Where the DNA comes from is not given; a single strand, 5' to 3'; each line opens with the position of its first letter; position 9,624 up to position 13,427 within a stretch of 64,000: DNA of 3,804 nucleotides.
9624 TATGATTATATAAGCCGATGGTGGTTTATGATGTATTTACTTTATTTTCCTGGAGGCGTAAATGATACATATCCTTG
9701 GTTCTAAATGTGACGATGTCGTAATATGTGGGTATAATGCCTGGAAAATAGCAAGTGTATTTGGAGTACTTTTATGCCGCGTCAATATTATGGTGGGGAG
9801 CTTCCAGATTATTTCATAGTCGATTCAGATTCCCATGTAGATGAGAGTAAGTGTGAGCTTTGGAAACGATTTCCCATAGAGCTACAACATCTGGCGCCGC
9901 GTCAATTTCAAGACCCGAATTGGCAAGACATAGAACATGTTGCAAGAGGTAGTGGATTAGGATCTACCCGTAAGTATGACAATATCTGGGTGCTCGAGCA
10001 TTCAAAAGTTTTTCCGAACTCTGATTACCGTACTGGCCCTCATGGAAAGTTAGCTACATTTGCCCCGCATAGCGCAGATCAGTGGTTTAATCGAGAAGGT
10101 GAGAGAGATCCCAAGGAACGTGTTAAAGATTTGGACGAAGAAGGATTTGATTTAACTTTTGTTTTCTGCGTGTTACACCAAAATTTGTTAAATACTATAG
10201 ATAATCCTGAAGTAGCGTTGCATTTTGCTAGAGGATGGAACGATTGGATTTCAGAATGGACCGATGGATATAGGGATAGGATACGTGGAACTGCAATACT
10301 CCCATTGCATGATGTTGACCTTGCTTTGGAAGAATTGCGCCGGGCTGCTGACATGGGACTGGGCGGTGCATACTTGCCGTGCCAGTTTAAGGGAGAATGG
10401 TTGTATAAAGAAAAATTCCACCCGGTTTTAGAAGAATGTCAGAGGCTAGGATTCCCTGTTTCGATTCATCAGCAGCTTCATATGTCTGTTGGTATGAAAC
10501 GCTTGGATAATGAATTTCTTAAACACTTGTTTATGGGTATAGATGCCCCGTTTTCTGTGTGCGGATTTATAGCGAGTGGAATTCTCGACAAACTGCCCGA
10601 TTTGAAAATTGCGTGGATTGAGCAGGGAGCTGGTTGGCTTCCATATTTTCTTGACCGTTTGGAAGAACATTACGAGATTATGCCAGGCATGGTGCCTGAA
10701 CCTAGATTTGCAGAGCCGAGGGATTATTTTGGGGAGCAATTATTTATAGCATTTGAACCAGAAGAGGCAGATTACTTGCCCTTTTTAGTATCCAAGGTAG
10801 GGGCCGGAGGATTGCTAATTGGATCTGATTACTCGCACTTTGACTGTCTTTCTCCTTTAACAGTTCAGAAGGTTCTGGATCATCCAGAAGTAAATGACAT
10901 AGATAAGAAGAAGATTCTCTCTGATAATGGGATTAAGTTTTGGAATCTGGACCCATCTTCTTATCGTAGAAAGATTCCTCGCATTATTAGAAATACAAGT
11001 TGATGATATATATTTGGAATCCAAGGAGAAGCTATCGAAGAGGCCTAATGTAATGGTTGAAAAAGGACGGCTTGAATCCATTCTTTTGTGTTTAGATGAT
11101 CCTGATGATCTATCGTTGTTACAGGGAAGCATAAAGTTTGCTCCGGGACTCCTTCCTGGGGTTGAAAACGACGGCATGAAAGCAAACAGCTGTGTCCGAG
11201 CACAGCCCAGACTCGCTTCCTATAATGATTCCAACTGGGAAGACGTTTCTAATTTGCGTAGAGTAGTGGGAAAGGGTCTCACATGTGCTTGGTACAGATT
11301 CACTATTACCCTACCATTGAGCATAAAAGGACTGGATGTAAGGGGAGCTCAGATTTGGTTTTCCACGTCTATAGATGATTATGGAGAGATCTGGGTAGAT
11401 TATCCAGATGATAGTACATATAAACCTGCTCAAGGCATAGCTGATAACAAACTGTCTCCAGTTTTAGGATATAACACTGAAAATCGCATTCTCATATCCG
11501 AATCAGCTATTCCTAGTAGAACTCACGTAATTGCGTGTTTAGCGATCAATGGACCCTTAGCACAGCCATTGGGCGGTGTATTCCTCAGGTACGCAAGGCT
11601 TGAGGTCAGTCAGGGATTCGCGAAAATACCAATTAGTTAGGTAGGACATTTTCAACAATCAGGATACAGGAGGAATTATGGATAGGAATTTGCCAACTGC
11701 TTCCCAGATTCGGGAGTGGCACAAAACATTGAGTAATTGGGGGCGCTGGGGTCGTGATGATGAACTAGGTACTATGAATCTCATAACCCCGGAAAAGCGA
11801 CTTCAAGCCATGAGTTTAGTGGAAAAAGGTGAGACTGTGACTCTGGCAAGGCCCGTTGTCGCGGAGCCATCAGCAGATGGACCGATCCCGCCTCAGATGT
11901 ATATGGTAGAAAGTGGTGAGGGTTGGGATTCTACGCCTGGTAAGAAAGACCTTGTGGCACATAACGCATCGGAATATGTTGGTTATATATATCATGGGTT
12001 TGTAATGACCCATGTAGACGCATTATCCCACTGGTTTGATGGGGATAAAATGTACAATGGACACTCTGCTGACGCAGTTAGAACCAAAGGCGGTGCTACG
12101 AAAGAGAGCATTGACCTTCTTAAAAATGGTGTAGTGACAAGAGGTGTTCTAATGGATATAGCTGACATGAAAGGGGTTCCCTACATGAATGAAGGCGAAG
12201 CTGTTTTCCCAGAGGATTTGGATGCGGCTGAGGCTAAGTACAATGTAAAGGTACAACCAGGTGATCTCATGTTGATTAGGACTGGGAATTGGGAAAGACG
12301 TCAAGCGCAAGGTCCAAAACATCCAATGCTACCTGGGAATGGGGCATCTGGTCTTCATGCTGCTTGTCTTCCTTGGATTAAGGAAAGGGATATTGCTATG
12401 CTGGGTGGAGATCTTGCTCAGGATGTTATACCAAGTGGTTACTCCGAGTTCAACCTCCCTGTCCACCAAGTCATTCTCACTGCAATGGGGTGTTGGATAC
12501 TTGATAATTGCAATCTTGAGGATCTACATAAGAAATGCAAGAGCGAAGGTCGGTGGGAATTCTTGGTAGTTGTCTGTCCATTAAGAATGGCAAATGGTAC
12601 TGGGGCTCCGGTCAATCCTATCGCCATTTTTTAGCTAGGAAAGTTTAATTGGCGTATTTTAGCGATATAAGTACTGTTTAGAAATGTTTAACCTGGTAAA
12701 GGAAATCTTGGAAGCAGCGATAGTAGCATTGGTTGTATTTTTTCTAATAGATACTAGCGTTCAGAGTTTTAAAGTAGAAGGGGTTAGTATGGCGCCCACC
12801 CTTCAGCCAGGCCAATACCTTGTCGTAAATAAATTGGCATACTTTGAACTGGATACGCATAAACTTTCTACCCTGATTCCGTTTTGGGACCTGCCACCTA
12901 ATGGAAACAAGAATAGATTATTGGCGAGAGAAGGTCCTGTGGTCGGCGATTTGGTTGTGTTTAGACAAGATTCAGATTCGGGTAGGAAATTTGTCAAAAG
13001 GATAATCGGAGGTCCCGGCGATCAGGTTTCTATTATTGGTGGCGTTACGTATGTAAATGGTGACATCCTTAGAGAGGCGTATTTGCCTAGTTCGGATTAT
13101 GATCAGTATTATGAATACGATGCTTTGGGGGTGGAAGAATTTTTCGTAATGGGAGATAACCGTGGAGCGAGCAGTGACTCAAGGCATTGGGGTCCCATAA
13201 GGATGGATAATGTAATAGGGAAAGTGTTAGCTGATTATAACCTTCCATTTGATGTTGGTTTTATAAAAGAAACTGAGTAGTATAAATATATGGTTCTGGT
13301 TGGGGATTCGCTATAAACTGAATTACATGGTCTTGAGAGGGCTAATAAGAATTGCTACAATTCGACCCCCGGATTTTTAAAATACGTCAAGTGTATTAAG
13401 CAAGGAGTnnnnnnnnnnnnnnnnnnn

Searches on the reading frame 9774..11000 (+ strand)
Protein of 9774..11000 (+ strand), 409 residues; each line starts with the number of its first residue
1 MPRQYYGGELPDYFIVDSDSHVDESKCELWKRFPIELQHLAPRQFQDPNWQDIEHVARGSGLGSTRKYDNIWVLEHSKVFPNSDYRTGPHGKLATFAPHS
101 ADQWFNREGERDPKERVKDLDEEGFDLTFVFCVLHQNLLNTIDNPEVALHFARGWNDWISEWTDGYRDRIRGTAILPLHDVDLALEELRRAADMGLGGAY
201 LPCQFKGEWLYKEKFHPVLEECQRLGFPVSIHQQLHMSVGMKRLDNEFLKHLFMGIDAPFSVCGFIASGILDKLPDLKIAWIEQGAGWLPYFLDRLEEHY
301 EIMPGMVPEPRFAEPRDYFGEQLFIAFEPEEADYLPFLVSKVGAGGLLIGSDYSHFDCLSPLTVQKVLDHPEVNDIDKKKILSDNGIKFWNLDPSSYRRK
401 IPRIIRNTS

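Call 37: search_protein_families(library=ncbifam, proteins=[window:9774-11000:+], max_evalue=0.00001)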
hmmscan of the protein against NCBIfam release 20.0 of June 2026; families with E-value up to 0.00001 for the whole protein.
window:9774-11000:+ (409 aa): 0 families

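Call 42: search_protein_families(library=pfam, proteins=[window:9774-11000:+], max_evalue=0.0001)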
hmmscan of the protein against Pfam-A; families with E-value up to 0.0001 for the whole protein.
window:9774-11000:+ (409 aa): 1 family
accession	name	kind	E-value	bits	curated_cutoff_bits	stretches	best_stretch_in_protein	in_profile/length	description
PF04909.20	Amidohydro_2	-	4.7e-19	69.7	26.4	1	113-392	21-289/289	Amidohydrolase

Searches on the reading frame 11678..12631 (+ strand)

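Call 37: search_protein_families(library=ncbifam, proteins=[window:11678-12631:+], max_evalue=0.00001)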
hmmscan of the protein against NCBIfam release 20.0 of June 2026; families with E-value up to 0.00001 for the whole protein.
window:11678-12631:+ (318 aa): 0 families

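Call 42: search_protein_families(library=pfam, proteins=[window:11678-12631:+], max_evalue=0.0001)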
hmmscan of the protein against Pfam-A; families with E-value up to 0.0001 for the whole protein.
window:11678-12631:+ (318 aa): 1 family
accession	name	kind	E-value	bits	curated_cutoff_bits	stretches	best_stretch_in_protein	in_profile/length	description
PF04199.19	Cyclase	-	2.4e-15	57.4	23.1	1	109-246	28-137/142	Putative cyclase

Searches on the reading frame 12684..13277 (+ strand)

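Call 37: search_protein_families(library=ncbifam, proteins=[window:12684-13277:+], max_evalue=0.00001)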
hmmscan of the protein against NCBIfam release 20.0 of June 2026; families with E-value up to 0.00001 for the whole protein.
window:12684-13277:+ (198 aa): 4 families
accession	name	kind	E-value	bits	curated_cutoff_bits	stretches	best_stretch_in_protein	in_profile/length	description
TIGR02227.1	sigpep_I_bact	equivalog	1.2e-34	119.5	47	1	12-182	5-155/162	signal peptidase I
NF008114.0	PRK10861.1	equivalog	1.1e-15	57.8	277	2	15-116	71-157/324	signal peptidase I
TIGR02754.1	sod_Ni_protease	equivalog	5e-13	49.4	63.25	1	151-182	58-89/90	nickel-type superoxide dismutase maturation protease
TIGR02771.1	TraF_Ti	equivalog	1.9e-07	30.8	100.25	1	102-181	83-165/171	conjugative transfer signal peptidase TraF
